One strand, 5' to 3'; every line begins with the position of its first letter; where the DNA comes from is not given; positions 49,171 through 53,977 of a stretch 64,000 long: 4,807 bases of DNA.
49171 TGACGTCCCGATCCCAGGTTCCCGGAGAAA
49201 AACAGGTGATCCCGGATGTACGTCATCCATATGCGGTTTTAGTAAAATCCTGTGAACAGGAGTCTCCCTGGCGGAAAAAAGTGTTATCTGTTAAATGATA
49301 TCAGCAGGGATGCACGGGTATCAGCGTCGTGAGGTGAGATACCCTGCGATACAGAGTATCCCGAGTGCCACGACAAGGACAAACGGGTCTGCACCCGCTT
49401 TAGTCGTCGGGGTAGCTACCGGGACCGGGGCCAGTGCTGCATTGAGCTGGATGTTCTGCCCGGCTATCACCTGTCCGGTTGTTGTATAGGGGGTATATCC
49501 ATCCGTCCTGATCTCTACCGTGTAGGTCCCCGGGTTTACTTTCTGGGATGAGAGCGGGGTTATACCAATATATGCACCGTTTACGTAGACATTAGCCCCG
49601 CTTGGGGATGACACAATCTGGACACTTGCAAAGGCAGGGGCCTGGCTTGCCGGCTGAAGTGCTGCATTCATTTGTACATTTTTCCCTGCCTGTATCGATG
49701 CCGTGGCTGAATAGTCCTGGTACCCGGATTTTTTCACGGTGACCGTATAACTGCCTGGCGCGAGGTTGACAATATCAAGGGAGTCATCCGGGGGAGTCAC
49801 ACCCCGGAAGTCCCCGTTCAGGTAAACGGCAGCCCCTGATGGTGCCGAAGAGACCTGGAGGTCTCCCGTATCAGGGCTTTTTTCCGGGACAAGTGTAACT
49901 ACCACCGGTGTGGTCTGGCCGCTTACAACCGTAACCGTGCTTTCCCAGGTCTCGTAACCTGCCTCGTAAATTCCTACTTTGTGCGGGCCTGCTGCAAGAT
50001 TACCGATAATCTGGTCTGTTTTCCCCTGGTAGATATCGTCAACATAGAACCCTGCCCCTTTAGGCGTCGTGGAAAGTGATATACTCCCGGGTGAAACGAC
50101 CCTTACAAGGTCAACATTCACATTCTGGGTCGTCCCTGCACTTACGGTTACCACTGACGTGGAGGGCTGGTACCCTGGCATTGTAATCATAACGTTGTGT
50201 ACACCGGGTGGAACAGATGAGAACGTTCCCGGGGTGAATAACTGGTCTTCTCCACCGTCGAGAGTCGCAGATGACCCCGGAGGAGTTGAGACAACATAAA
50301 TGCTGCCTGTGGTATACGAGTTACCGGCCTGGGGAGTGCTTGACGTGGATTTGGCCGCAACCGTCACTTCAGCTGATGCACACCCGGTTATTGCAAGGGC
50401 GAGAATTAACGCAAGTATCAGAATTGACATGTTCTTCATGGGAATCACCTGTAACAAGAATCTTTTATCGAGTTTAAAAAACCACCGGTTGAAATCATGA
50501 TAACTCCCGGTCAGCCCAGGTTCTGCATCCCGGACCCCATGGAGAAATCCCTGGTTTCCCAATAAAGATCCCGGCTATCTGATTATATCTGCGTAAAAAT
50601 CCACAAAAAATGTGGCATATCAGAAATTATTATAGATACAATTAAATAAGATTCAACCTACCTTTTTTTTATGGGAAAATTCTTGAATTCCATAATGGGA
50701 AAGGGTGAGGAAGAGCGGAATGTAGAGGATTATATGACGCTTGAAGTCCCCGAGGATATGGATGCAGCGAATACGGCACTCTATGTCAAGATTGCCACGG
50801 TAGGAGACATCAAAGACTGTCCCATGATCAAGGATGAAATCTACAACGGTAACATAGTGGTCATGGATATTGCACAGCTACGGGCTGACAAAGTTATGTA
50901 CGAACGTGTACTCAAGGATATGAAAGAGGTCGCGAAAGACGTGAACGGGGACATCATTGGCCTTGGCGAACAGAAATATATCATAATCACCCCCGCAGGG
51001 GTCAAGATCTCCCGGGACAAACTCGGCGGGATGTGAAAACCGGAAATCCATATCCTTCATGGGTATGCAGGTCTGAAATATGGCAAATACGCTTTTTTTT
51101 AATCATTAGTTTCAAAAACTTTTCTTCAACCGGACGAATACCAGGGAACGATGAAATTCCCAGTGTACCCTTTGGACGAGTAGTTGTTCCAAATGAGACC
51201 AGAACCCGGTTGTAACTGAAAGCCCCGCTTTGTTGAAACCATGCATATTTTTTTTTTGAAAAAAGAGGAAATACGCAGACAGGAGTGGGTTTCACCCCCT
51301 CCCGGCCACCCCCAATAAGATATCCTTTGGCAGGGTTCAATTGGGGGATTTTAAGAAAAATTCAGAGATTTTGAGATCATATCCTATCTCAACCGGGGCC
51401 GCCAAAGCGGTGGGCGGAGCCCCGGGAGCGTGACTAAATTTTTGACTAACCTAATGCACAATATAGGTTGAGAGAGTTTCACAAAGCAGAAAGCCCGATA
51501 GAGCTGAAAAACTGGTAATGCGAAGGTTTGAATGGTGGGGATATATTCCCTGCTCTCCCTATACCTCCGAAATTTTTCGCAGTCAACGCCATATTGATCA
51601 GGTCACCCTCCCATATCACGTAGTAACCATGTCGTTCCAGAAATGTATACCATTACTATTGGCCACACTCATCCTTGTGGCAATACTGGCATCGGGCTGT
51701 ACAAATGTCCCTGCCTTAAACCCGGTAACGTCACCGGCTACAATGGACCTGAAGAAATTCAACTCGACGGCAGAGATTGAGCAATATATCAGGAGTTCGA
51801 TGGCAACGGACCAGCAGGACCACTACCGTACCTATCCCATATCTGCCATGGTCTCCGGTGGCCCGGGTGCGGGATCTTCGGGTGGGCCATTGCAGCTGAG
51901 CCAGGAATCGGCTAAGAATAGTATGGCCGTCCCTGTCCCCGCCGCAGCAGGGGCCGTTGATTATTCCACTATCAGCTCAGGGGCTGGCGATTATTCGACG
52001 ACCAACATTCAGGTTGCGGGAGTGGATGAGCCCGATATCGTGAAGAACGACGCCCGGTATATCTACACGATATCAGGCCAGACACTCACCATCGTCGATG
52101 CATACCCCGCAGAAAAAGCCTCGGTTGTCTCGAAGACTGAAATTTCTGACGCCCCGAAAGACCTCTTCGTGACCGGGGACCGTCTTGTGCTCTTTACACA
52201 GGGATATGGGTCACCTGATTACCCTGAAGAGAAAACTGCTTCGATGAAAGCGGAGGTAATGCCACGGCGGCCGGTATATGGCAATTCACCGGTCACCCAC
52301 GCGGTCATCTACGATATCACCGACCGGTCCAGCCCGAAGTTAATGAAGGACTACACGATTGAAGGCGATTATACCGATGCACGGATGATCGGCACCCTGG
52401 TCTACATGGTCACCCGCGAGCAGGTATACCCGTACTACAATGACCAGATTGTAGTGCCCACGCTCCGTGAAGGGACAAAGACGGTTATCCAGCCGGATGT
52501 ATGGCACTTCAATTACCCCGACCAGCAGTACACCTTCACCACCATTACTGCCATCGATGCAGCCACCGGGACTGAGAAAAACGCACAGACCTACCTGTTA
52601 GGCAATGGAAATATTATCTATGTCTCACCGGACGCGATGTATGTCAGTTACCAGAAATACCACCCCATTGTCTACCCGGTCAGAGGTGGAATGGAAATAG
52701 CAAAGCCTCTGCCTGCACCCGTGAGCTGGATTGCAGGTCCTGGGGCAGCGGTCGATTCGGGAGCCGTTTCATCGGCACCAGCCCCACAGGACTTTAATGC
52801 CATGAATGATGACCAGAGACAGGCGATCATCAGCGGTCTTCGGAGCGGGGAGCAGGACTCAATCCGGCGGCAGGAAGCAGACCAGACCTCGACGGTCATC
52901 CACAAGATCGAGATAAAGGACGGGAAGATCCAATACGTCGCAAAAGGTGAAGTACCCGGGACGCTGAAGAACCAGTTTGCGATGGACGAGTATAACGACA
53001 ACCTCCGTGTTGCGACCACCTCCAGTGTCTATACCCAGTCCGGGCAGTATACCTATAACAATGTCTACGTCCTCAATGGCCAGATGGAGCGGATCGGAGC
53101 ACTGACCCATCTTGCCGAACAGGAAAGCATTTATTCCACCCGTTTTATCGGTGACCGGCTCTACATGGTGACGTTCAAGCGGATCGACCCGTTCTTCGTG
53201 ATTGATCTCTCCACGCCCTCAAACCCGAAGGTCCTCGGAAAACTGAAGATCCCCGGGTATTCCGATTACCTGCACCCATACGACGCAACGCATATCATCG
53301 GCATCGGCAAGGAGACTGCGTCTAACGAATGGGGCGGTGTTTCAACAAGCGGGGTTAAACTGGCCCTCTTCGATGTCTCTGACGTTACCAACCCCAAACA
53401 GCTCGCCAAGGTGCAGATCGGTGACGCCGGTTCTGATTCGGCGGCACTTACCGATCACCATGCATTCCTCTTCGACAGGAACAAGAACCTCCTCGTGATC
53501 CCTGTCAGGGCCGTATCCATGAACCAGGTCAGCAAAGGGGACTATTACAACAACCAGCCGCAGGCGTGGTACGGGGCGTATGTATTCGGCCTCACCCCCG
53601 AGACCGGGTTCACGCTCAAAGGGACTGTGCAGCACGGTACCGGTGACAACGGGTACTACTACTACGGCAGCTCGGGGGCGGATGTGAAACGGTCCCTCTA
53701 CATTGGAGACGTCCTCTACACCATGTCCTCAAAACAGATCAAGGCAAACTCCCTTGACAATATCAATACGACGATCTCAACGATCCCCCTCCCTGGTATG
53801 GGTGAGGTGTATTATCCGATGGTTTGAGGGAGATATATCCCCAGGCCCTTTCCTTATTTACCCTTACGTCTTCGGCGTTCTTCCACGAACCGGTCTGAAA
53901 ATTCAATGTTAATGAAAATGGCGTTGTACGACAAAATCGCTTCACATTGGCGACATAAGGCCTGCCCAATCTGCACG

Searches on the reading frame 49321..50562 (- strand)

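Call 90: search_protein_families(library=pfam, proteins=[window:49321-50562:-], max_evalue=0.00001)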
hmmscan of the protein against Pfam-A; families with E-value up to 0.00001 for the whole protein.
window:49321-50562:- (413 aa): 5 families
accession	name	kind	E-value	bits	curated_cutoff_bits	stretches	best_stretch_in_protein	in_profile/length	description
PF08308.17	PEGA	-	4.8e-59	196.6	20.8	4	313-379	3-69/71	PEGA domain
PF13620.12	CarboxypepD_reg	-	1.6e-21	76.8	32.3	1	113-152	41-81/82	Carboxypeptidase regulatory-like domain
PF13715.12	CarbopepD_reg_2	-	9e-11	42.1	32.2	0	243-305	16-79/88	CarboxypepD_reg-like domain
PF07550.17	Shr-like_HID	-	2.8e-06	28.2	22.3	0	267-290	57-81/82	Heme-binding protein Shr-like, Hb-interacting domain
PF20608.4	Phage_tube_C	-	6.1e-06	26.9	24.1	0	266-290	54-78/82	Phage tail tube protein C-terminal domain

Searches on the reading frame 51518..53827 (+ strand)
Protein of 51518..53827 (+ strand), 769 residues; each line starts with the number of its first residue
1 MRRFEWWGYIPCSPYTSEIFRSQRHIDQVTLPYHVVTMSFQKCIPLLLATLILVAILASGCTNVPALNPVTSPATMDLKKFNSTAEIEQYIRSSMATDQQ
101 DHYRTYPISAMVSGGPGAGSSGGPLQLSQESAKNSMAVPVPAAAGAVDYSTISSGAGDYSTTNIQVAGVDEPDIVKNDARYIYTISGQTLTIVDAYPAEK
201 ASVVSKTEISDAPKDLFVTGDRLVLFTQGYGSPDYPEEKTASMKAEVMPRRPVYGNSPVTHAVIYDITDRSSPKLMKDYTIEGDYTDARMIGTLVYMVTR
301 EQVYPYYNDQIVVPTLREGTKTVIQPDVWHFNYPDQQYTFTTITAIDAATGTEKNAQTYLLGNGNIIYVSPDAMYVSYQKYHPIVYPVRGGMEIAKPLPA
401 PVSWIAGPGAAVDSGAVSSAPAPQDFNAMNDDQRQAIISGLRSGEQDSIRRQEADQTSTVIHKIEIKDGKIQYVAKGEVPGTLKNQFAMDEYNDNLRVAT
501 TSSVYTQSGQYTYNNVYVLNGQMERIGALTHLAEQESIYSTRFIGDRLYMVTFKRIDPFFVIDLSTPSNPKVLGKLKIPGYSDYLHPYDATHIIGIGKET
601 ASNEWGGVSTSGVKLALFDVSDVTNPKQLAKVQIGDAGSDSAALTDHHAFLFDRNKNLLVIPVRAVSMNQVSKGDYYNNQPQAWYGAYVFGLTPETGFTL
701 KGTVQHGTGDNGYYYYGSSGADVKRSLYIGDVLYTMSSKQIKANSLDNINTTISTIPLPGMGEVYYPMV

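Call 90: search_protein_families(library=pfam, proteins=[window:51518-53827:+], max_evalue=0.00001)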
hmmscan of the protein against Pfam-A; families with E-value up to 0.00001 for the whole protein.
window:51518-53827:+ (769 aa): 1 family
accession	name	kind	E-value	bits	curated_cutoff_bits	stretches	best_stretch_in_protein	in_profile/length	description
PF09826.15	Beta_propel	-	1.3e-164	549.2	22.4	1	159-748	1-494/495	Beta propeller domain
